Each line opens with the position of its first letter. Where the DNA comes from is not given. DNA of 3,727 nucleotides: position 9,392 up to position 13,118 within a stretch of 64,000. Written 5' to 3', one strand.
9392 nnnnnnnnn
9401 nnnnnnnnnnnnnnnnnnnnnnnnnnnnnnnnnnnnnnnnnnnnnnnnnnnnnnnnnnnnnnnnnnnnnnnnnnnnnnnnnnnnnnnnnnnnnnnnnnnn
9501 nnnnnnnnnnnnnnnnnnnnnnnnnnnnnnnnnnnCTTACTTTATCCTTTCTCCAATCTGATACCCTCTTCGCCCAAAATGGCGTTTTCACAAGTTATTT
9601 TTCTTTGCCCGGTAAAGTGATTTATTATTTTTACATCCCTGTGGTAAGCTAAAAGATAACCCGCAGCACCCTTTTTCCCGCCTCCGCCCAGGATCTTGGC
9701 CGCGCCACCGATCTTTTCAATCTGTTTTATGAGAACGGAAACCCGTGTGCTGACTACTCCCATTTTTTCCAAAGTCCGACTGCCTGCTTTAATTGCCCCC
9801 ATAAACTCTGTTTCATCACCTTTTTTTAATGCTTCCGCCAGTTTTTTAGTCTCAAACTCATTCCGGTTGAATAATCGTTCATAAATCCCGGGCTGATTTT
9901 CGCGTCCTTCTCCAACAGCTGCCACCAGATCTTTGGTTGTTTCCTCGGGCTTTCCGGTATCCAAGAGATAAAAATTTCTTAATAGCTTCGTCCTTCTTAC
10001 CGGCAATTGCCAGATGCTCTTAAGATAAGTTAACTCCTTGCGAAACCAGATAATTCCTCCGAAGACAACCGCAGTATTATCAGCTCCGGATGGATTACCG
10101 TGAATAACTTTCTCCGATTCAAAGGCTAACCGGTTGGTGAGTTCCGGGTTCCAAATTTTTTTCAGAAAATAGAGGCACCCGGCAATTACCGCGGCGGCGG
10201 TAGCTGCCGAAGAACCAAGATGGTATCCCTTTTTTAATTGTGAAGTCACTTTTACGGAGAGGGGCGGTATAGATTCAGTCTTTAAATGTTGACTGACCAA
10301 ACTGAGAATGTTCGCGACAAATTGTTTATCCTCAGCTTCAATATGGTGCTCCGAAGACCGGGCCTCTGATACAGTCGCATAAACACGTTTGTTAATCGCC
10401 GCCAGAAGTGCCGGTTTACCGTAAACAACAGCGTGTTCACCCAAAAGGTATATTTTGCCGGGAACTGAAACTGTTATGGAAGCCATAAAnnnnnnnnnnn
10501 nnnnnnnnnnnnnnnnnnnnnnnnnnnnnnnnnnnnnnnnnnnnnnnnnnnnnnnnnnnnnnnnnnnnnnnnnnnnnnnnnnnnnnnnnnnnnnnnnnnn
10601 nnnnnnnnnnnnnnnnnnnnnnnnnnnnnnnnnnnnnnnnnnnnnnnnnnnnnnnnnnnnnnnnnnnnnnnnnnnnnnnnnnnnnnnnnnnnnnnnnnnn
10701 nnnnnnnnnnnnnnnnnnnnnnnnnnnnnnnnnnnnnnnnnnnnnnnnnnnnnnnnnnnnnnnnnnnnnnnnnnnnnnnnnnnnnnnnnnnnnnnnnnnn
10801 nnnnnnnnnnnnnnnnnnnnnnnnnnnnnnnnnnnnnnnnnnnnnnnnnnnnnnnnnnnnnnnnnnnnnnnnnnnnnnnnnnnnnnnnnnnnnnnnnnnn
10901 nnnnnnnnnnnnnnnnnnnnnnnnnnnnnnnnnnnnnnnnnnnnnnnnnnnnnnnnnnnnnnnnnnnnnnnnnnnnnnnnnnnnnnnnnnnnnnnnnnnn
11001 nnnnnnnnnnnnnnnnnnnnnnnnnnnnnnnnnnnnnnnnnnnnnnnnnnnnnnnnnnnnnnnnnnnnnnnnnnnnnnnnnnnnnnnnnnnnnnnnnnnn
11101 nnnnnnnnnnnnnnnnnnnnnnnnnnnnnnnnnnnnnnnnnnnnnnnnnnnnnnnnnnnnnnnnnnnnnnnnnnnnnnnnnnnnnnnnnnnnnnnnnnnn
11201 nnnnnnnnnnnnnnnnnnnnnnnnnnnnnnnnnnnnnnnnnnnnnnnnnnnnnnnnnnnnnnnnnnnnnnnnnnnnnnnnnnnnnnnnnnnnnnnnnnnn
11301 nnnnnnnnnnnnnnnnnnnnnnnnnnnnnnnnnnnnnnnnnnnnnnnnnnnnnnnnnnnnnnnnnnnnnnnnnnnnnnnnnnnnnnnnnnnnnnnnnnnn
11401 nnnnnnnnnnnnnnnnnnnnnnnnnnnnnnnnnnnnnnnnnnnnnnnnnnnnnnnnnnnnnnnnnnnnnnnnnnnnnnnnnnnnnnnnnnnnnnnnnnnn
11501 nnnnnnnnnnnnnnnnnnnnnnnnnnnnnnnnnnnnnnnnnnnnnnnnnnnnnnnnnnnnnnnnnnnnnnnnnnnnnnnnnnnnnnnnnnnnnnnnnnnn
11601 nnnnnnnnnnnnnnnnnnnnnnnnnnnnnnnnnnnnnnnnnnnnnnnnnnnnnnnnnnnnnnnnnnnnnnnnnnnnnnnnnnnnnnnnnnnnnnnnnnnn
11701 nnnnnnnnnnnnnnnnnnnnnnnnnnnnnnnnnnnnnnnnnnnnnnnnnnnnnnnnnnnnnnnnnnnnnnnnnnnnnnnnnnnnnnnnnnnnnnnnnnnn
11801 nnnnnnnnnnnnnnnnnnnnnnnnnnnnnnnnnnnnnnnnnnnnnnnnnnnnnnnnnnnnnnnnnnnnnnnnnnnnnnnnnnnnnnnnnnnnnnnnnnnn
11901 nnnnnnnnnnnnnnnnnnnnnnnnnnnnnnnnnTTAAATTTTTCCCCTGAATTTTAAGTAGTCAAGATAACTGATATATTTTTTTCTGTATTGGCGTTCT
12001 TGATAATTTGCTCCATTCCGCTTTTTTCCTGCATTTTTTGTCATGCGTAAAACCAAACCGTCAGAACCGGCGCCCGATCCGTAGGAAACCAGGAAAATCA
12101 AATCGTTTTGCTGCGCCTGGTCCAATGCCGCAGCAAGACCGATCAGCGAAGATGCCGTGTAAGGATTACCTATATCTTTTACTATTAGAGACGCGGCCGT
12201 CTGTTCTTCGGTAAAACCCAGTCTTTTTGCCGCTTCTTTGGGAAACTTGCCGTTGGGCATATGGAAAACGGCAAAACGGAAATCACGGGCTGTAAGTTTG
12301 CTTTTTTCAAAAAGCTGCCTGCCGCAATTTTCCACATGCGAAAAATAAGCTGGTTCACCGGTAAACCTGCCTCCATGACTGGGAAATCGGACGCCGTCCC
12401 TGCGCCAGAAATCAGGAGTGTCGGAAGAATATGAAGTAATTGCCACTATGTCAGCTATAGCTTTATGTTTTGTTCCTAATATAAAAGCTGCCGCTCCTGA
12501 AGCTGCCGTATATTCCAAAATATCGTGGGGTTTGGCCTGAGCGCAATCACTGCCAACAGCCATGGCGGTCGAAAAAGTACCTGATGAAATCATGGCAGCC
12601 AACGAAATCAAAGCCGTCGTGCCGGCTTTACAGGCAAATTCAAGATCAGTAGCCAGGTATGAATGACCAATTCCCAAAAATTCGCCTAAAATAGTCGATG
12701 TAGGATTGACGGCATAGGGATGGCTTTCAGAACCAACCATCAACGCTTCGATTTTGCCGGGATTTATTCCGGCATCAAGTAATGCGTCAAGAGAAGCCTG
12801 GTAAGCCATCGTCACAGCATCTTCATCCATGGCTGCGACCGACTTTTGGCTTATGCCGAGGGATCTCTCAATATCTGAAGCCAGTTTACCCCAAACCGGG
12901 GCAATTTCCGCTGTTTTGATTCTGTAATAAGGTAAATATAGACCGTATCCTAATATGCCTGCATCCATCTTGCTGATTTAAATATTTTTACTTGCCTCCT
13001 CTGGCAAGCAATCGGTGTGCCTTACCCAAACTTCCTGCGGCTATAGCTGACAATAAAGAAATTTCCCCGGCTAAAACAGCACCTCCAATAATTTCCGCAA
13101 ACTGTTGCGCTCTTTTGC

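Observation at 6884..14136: Complete archaeal-type mevalonate operon in a bacterium, with two MVK-like GHMP kinases and no obvious ERG8-type PMK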

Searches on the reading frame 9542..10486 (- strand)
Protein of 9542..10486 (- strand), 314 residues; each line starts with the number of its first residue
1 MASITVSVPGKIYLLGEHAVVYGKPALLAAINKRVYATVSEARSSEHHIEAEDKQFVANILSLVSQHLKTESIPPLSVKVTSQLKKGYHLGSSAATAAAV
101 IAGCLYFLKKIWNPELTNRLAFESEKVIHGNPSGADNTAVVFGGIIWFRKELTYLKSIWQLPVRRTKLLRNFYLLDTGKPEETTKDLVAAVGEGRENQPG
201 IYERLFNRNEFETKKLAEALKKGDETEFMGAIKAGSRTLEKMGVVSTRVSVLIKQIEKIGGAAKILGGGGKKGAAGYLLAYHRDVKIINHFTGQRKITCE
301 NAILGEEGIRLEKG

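Call 3: search_protein_families(library=pfam, proteins=[window:9542-10486:-])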
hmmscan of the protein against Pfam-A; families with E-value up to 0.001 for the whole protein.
window:9542-10486:- (314 aa): 2 families
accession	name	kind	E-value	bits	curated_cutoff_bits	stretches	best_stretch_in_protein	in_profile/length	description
PF00288.32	GHMP_kinases_N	-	3.4e-11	43.7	22.3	1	59-144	5-87/87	GHMP kinases N terminal domain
PF10509.15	GalKase_gal_bdg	-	8.1e-05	22.6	23.1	1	4-40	12-48/49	Galactokinase galactose-binding signature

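Call 4: search_protein_families(library=ncbifam, proteins=[window:9542-10486:-], max_evalue=0.01)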
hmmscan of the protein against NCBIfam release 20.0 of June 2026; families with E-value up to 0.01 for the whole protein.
window:9542-10486:- (314 aa): 8 families
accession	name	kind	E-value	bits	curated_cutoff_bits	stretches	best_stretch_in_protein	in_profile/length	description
TIGR00549.1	mevalon_kin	equivalog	9e-47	159.9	163.05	1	9-270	2-269/276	mevalonate kinase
NF003036.0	PRK03926.1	equivalog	3.1e-30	105.3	403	1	4-280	2-267/302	mevalonate kinase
TIGR01220.1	Pmev_kin_Gr_pos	equivalog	1.8e-17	63.4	165.7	2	62-271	85-322/358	phosphomevalonate kinase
NF040957.1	Arch_PMK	equivalog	3.7e-12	46.4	500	1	6-265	2-273/316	phosphomevalonate kinase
NF002288.1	PRK01212.1-4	equivalog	3.5e-07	29.6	194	1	46-151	48-152/303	homoserine kinase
TIGR01920.1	Shik_kin_archae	equivalog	4.5e-06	26.2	126.85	1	30-114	20-108/266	shikimate kinase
TIGR00191.1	thrB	equivalog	4.5e-05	22.4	168.25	1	47-153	52-152/304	homoserine kinase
NF001816.0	PRK00555.1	equivalog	0.0062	15.5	509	0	4-45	3-44/363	galactokinase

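Call 9: search_solved_structures(query=window:9542-10486:-, max_evalue=0.001)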
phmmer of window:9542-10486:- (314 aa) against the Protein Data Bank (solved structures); distinct sequences matched with E-value up to 0.001: 13.
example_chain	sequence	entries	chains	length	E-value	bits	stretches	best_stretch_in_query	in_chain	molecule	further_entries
1kvk_A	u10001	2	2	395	1.6e-17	66.8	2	69-188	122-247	mevalonate kinase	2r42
2r3v_A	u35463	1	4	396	9e-17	64.3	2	66-178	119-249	Mevalonate kinase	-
2hfs_A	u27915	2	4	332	9.2e-17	64.3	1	10-280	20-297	Mevalonate kinase, putative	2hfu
3k17_A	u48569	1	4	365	1.8e-15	60.1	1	4-276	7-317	Lin0012 protein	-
6mde_A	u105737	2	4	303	2.9e-15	59.4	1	4-271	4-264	Mevalonate kinase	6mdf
2x7i_A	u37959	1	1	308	3.3e-15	59.2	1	9-151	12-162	MEVALONATE KINASE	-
4hac_A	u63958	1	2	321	3.4e-15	59.2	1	4-271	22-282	Mevalonate kinase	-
8tfo_A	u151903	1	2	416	1.4e-14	57.2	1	116-274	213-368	Mevalonate kinase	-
8teb_A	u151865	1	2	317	3.3e-14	55.9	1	4-152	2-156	Mevalonate kinase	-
1vis_A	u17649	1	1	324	5.7e-10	42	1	66-279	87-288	Mevalonate kinase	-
1kkh_A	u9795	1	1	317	9.5e-10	41.3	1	66-274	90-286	Mevalonate Kinase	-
2oi2_A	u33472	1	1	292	9.7e-09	38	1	10-274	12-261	Mevalonate kinase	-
3k85_A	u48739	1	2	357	6.3e-06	28.7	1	18-279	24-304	D-glycero-D-manno-heptose 1-phosphate kinase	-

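Call 23: find_homologous_proteins(query=window:9542-10486:-, max_evalue=0.00001)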
Query window:9542-10486:- (314 aa): 3148 proteins with E <= 0.00001 among 8000 candidates; the best 120 are listed.
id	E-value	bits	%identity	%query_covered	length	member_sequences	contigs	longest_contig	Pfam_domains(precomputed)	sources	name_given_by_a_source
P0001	5.2e-202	687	100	100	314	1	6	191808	PF00288.33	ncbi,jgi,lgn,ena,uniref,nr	ncbi:MAG: mevalonate kinase, mevalonate kinase [Candidatus Gottesmanbacteria bacterium GW2011_GWA2_4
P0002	1.5e-113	397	60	100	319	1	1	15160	PF00288.33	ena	-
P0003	1.3e-112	394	60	100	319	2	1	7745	PF00288.33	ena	-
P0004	6.0e-112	392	59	100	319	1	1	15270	PF00288.33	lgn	-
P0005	1.4e-111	390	59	100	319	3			PF00288.33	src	-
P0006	2.2e-109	383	58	99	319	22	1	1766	PF00288.33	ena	-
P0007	7.7e-109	381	59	99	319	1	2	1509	PF00288.33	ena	-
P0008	1.6e-102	361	53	99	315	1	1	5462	PF00288.33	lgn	-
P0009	8.7e-102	358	55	99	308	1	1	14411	PF00288.33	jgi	jgi:mevalonate kinase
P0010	1.7e-101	357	54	99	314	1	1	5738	PF00288.33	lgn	-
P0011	4.5e-101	356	53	99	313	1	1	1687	PF10509.16,PF00288.33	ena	-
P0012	6.3e-101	355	54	99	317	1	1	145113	PF10509.16,PF00288.33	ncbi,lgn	-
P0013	1.3e-100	354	52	99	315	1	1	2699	PF00288.33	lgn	-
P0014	1.3e-100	354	53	100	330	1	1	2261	PF00288.33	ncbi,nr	ncbi:mevalonate kinase [Candidatus Gottesmanbacteria bacterium]|nr:mevalonate kinase [Candidatus Got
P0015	1.8e-100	354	52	99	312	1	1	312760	PF10509.16,PF00288.33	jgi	jgi:mevalonate kinase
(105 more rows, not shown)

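Call 24: find_encoding_contigs(protein=P0001, flank=10000, max_places=3)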
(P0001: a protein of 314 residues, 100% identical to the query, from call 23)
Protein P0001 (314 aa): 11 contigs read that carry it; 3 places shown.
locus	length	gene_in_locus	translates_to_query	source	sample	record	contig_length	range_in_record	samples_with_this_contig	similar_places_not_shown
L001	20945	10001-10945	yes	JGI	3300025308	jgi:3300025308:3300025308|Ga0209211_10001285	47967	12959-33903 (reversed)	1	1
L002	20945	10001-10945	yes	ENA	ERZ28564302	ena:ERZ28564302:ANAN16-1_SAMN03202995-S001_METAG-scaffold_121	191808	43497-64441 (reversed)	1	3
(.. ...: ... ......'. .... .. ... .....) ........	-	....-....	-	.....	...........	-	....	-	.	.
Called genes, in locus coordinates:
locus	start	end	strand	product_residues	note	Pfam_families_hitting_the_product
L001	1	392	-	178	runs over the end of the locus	-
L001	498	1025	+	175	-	-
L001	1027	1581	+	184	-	-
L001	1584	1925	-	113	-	-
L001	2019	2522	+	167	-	PF04308:RNaseH_like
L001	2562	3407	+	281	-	PF00483:NTP_transferase, PF12804:NTP_transf_3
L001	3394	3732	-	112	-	-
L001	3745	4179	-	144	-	PF18895:T4SS_pilin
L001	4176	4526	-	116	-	PF18895:T4SS_pilin (weak)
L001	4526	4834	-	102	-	PF18895:T4SS_pilin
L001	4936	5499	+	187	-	PF07638:Sigma70_ECF (faint), PF04542:Sigma70_r2, PF08281:Sigma70_r4_2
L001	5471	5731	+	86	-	-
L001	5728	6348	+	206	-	-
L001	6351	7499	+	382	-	PF00368:HMG-CoA_red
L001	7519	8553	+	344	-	PF08540:HMG_CoA_synt_C (faint), PF08541:ACP_syn_III_C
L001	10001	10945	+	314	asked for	PF00288:GHMP_kinases_N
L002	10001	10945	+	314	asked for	PF00288:GHMP_kinases_N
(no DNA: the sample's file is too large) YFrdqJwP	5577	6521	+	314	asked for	PF00288:GHMP_kinases_N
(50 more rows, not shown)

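Call 38: search_solved_structures(query=A2, max_evalue=0.01, show_alignments=0)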
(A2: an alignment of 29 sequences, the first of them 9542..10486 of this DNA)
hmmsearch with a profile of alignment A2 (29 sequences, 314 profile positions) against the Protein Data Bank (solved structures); distinct sequences matched with E-value up to 0.01: 21.
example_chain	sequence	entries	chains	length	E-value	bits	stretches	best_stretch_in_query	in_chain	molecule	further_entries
8teb_A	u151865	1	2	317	1.7e-30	109.2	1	2-154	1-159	Mevalonate kinase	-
1kvk_A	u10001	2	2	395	2.2e-28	102.2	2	69-311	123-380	mevalonate kinase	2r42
6mde_A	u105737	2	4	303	7.1e-27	97.3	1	2-145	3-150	Mevalonate kinase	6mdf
4hac_A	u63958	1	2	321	9.1e-27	96.9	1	2-145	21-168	Mevalonate kinase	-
2r3v_A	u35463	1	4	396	2.4e-25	92.3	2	70-311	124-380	Mevalonate kinase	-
1vis_A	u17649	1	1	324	8.6e-25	90.4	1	3-306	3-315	Mevalonate kinase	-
1kkh_A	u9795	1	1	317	1.9e-24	89.3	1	3-290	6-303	Mevalonate Kinase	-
8tfo_A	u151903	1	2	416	4.9e-24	88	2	115-276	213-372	Mevalonate kinase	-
2x7i_A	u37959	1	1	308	1.3e-23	86.6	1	8-278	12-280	MEVALONATE KINASE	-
3k17_A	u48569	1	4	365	2.4e-23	85.7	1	3-279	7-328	Lin0012 protein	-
2hfs_A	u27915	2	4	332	1.7e-22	82.9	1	9-272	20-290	Mevalonate kinase, putative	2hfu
2oi2_A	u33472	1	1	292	2.1e-17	66.2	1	8-268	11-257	Mevalonate kinase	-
4usm_A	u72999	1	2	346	1.8e-08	36.8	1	59-290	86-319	PUTATIVE SUGAR KINASE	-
4usk_A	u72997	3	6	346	1.3e-07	34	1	59-290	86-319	PUTATIVE SUGAR KINASE | SUGAR KINASE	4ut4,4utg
3k85_A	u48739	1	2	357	3.4e-07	32.6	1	21-292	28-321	D-glycero-D-manno-heptose 1-phosphate kinase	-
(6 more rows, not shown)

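Call 39: search_protein_families(library=ncbifam, alignment_id=A2, max_evalue=0.001)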
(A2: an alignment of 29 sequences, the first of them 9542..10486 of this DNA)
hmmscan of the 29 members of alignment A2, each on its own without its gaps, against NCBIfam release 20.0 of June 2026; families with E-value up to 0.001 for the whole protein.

A. member 1, window:9542-10486:- (314 aa): 7 families
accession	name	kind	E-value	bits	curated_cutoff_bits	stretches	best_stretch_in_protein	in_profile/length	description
TIGR00549.1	mevalon_kin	equivalog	9e-47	159.9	163.05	1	9-270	2-269/276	mevalonate kinase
NF003036.0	PRK03926.1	equivalog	3.1e-30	105.3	403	1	4-280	2-267/302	mevalonate kinase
TIGR01220.1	Pmev_kin_Gr_pos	equivalog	1.8e-17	63.4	165.7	2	62-271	85-322/358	phosphomevalonate kinase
NF040957.1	Arch_PMK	equivalog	3.7e-12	46.4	500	1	6-265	2-273/316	phosphomevalonate kinase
NF002288.1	PRK01212.1-4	equivalog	3.5e-07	29.6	194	1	46-151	48-152/303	homoserine kinase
TIGR01920.1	Shik_kin_archae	equivalog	4.5e-06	26.2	126.85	1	30-114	20-108/266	shikimate kinase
TIGR00191.1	thrB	equivalog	4.5e-05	22.4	168.25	1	47-153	52-152/304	homoserine kinase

B. families by the number of members that match (of 29 scanned): 17 families
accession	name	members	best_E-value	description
TIGR00549.1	mevalon_kin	29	8.3e-53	mevalonate kinase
NF003036.0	PRK03926.1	29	1.1e-42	mevalonate kinase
TIGR01220.1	Pmev_kin_Gr_pos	29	9.6e-21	phosphomevalonate kinase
NF040957.1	Arch_PMK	29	7.6e-16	phosphomevalonate kinase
TIGR00191.1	thrB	29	3.7e-12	homoserine kinase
NF002288.1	PRK01212.1-4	28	3.9e-10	homoserine kinase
NF003006.0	PRK03817.1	27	2.1e-14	galactokinase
TIGR01920.1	Shik_kin_archae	27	2e-09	shikimate kinase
NF049969.1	GlMnHpPKinHddA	22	2.4e-08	D-glycero-D-manno-heptose 7-phosphate kinase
NF003472.0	PRK05101.1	21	6.3e-10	galactokinase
NF001816.0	PRK00555.1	20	3.8e-09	galactokinase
TIGR00131.1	gal_kin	19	3.5e-10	galactokinase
NF040725.1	panto_kin_Meth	15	2.9e-06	pantoate kinase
NF003705.0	PRK05322.1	10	1.1e-07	galactokinase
NF009948.0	PRK13412.1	2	9.6e-05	bifunctional fucokinase/fucose-1-phosphate guanylyltransferase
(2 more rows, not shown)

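Call 49: predict_structure(alignment_id=A2)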
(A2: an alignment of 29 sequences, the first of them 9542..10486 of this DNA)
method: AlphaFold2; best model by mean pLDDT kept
length: 314 residues; sequences in the alignment: 29
mean_pLDDT: 90.4   pTM: 0.89
mean pLDDT of the five models: 90.4, 89.8, 88.3, 88.0, 86.5
residues with pLDDT >= 90: 228; 70-90: 67; 50-70: 15; < 50: 4
segments of 3 or more residues with pLDDT < 50: 154-157
pLDDT, mean of each block of 10 residues (from residue 1): 91 90 89 97 94 95 95 94 91 95 97 95 85 86 90 56 77 94 84 93 94 94 94 94 91 96 83 90 96 95 95 80
secondary structure, 60 per line:
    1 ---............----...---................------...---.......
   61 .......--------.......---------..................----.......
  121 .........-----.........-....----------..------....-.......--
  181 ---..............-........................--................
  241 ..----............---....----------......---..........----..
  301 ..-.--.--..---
elements in order: E4-15 E26-41 E48-50 H54-67 E76-82 H92-109 H114-129 H135-142 E145-148 H167-170 E172-178 H184-197 H199-222 H225-242 H247-258 E262-265 E276-281 H285-294 E299-302

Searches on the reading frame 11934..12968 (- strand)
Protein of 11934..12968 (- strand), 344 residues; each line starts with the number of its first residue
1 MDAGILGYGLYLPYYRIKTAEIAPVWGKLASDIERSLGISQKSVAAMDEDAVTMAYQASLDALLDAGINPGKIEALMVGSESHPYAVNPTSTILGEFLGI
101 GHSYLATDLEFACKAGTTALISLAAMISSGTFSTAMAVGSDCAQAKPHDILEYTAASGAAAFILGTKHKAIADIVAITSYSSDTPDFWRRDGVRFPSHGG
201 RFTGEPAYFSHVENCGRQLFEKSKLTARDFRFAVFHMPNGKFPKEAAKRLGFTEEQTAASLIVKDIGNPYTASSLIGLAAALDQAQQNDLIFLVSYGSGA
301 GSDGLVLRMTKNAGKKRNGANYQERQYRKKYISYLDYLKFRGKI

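Call 3: search_protein_families(library=pfam, proteins=[window:11934-12968:-])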
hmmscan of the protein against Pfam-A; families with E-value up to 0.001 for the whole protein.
window:11934-12968:- (344 aa): 4 families
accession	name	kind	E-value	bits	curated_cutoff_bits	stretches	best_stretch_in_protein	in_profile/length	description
PF08541.16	ACP_syn_III_C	-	4.3e-11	43.3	26.6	1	221-308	2-89/90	3-Oxoacyl-[acyl-carrier-protein (ACP)] synthase III C terminal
PF08540.16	HMG_CoA_synt_C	-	1.8e-06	28.3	25.1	1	252-315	139-207/280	Hydroxymethylglutaryl-coenzyme A synthase C terminal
PF00108.29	Thiolase_N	-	5.4e-05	23.1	26.4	1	46-141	18-113/260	Thiolase, N-terminal domain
PF08545.16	ACP_syn_III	-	0.00061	20.1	24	0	108-177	2-74/80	3-Oxoacyl-[acyl-carrier-protein (ACP)] synthase III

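Call 4: search_protein_families(library=ncbifam, proteins=[window:11934-12968:-], max_evalue=0.01)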
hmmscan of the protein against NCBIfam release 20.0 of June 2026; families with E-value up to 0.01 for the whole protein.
window:11934-12968:- (344 aa): 24 families
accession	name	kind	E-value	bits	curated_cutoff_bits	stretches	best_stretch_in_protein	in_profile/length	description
NF003274.0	PRK04262.1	equivalog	9.2e-135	449.1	244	1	2-344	2-344/347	hydroxymethylglutaryl-CoA synthase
TIGR00748.1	HMG_CoA_syn_Arc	equivalog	1e-113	380.1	353.35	1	2-344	1-343/345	hydroxymethylglutaryl-CoA synthase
TIGR01835.1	HMG-CoA-S_prok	equivalog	4.8e-30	104.6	360.35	1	4-340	2-348/382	hydroxymethylglutaryl-CoA synthase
TIGR00747.1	fabH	subfamily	1.3e-23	83.6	292.1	1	1-308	1-321/322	beta-ketoacyl-ACP synthase III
NF006829.0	PRK09352.1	subfamily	1.3e-23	83.5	249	1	2-305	4-317/322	beta-ketoacyl-ACP synthase 3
NF005541.0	PRK07204.1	equivalog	8.4e-17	61.5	402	2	4-165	6-170/329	beta-ketoacyl-ACP synthase III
NF005308.0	PRK06840.1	equivalog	3.1e-15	56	315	1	2-164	4-172/339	3-oxoacyl-ACP synthase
NF041302.1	HMG_CoAsyn_Halo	equivalog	1.7e-14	53.7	800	1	22-248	24-256/443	hydroxymethylglutaryl-CoA synthase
NF004623.0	PRK05963.1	equivalog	1.6e-13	50.6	437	1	4-122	7-124/328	beta-ketoacyl-ACP synthase III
TIGR01833.1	HMG-CoA-S_euk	equivalog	1.8e-12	47.1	286.2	2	2-255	4-271/457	hydroxymethylglutaryl-CoA synthase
NF006720.0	PRK09258.1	equivalog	2.5e-10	40.2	285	1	32-145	42-155/338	3-oxoacyl-ACP synthase III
NF005703.0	PRK07515.1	equivalog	1.2e-08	34.3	304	2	218-308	280-371/373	beta-ketoacyl-ACP synthase III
NF004720.0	PRK06064.1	subfamily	2.7e-08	33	420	1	48-159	19-132/389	thiolase domain-containing protein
NF009228.0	PRK12578.1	subfamily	4.9e-06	25.4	485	1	51-141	22-112/387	thiolase domain-containing protein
NF005704.0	PRK07516.1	subfamily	0.00016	20.8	412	1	49-149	20-121/389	thiolase domain-containing protein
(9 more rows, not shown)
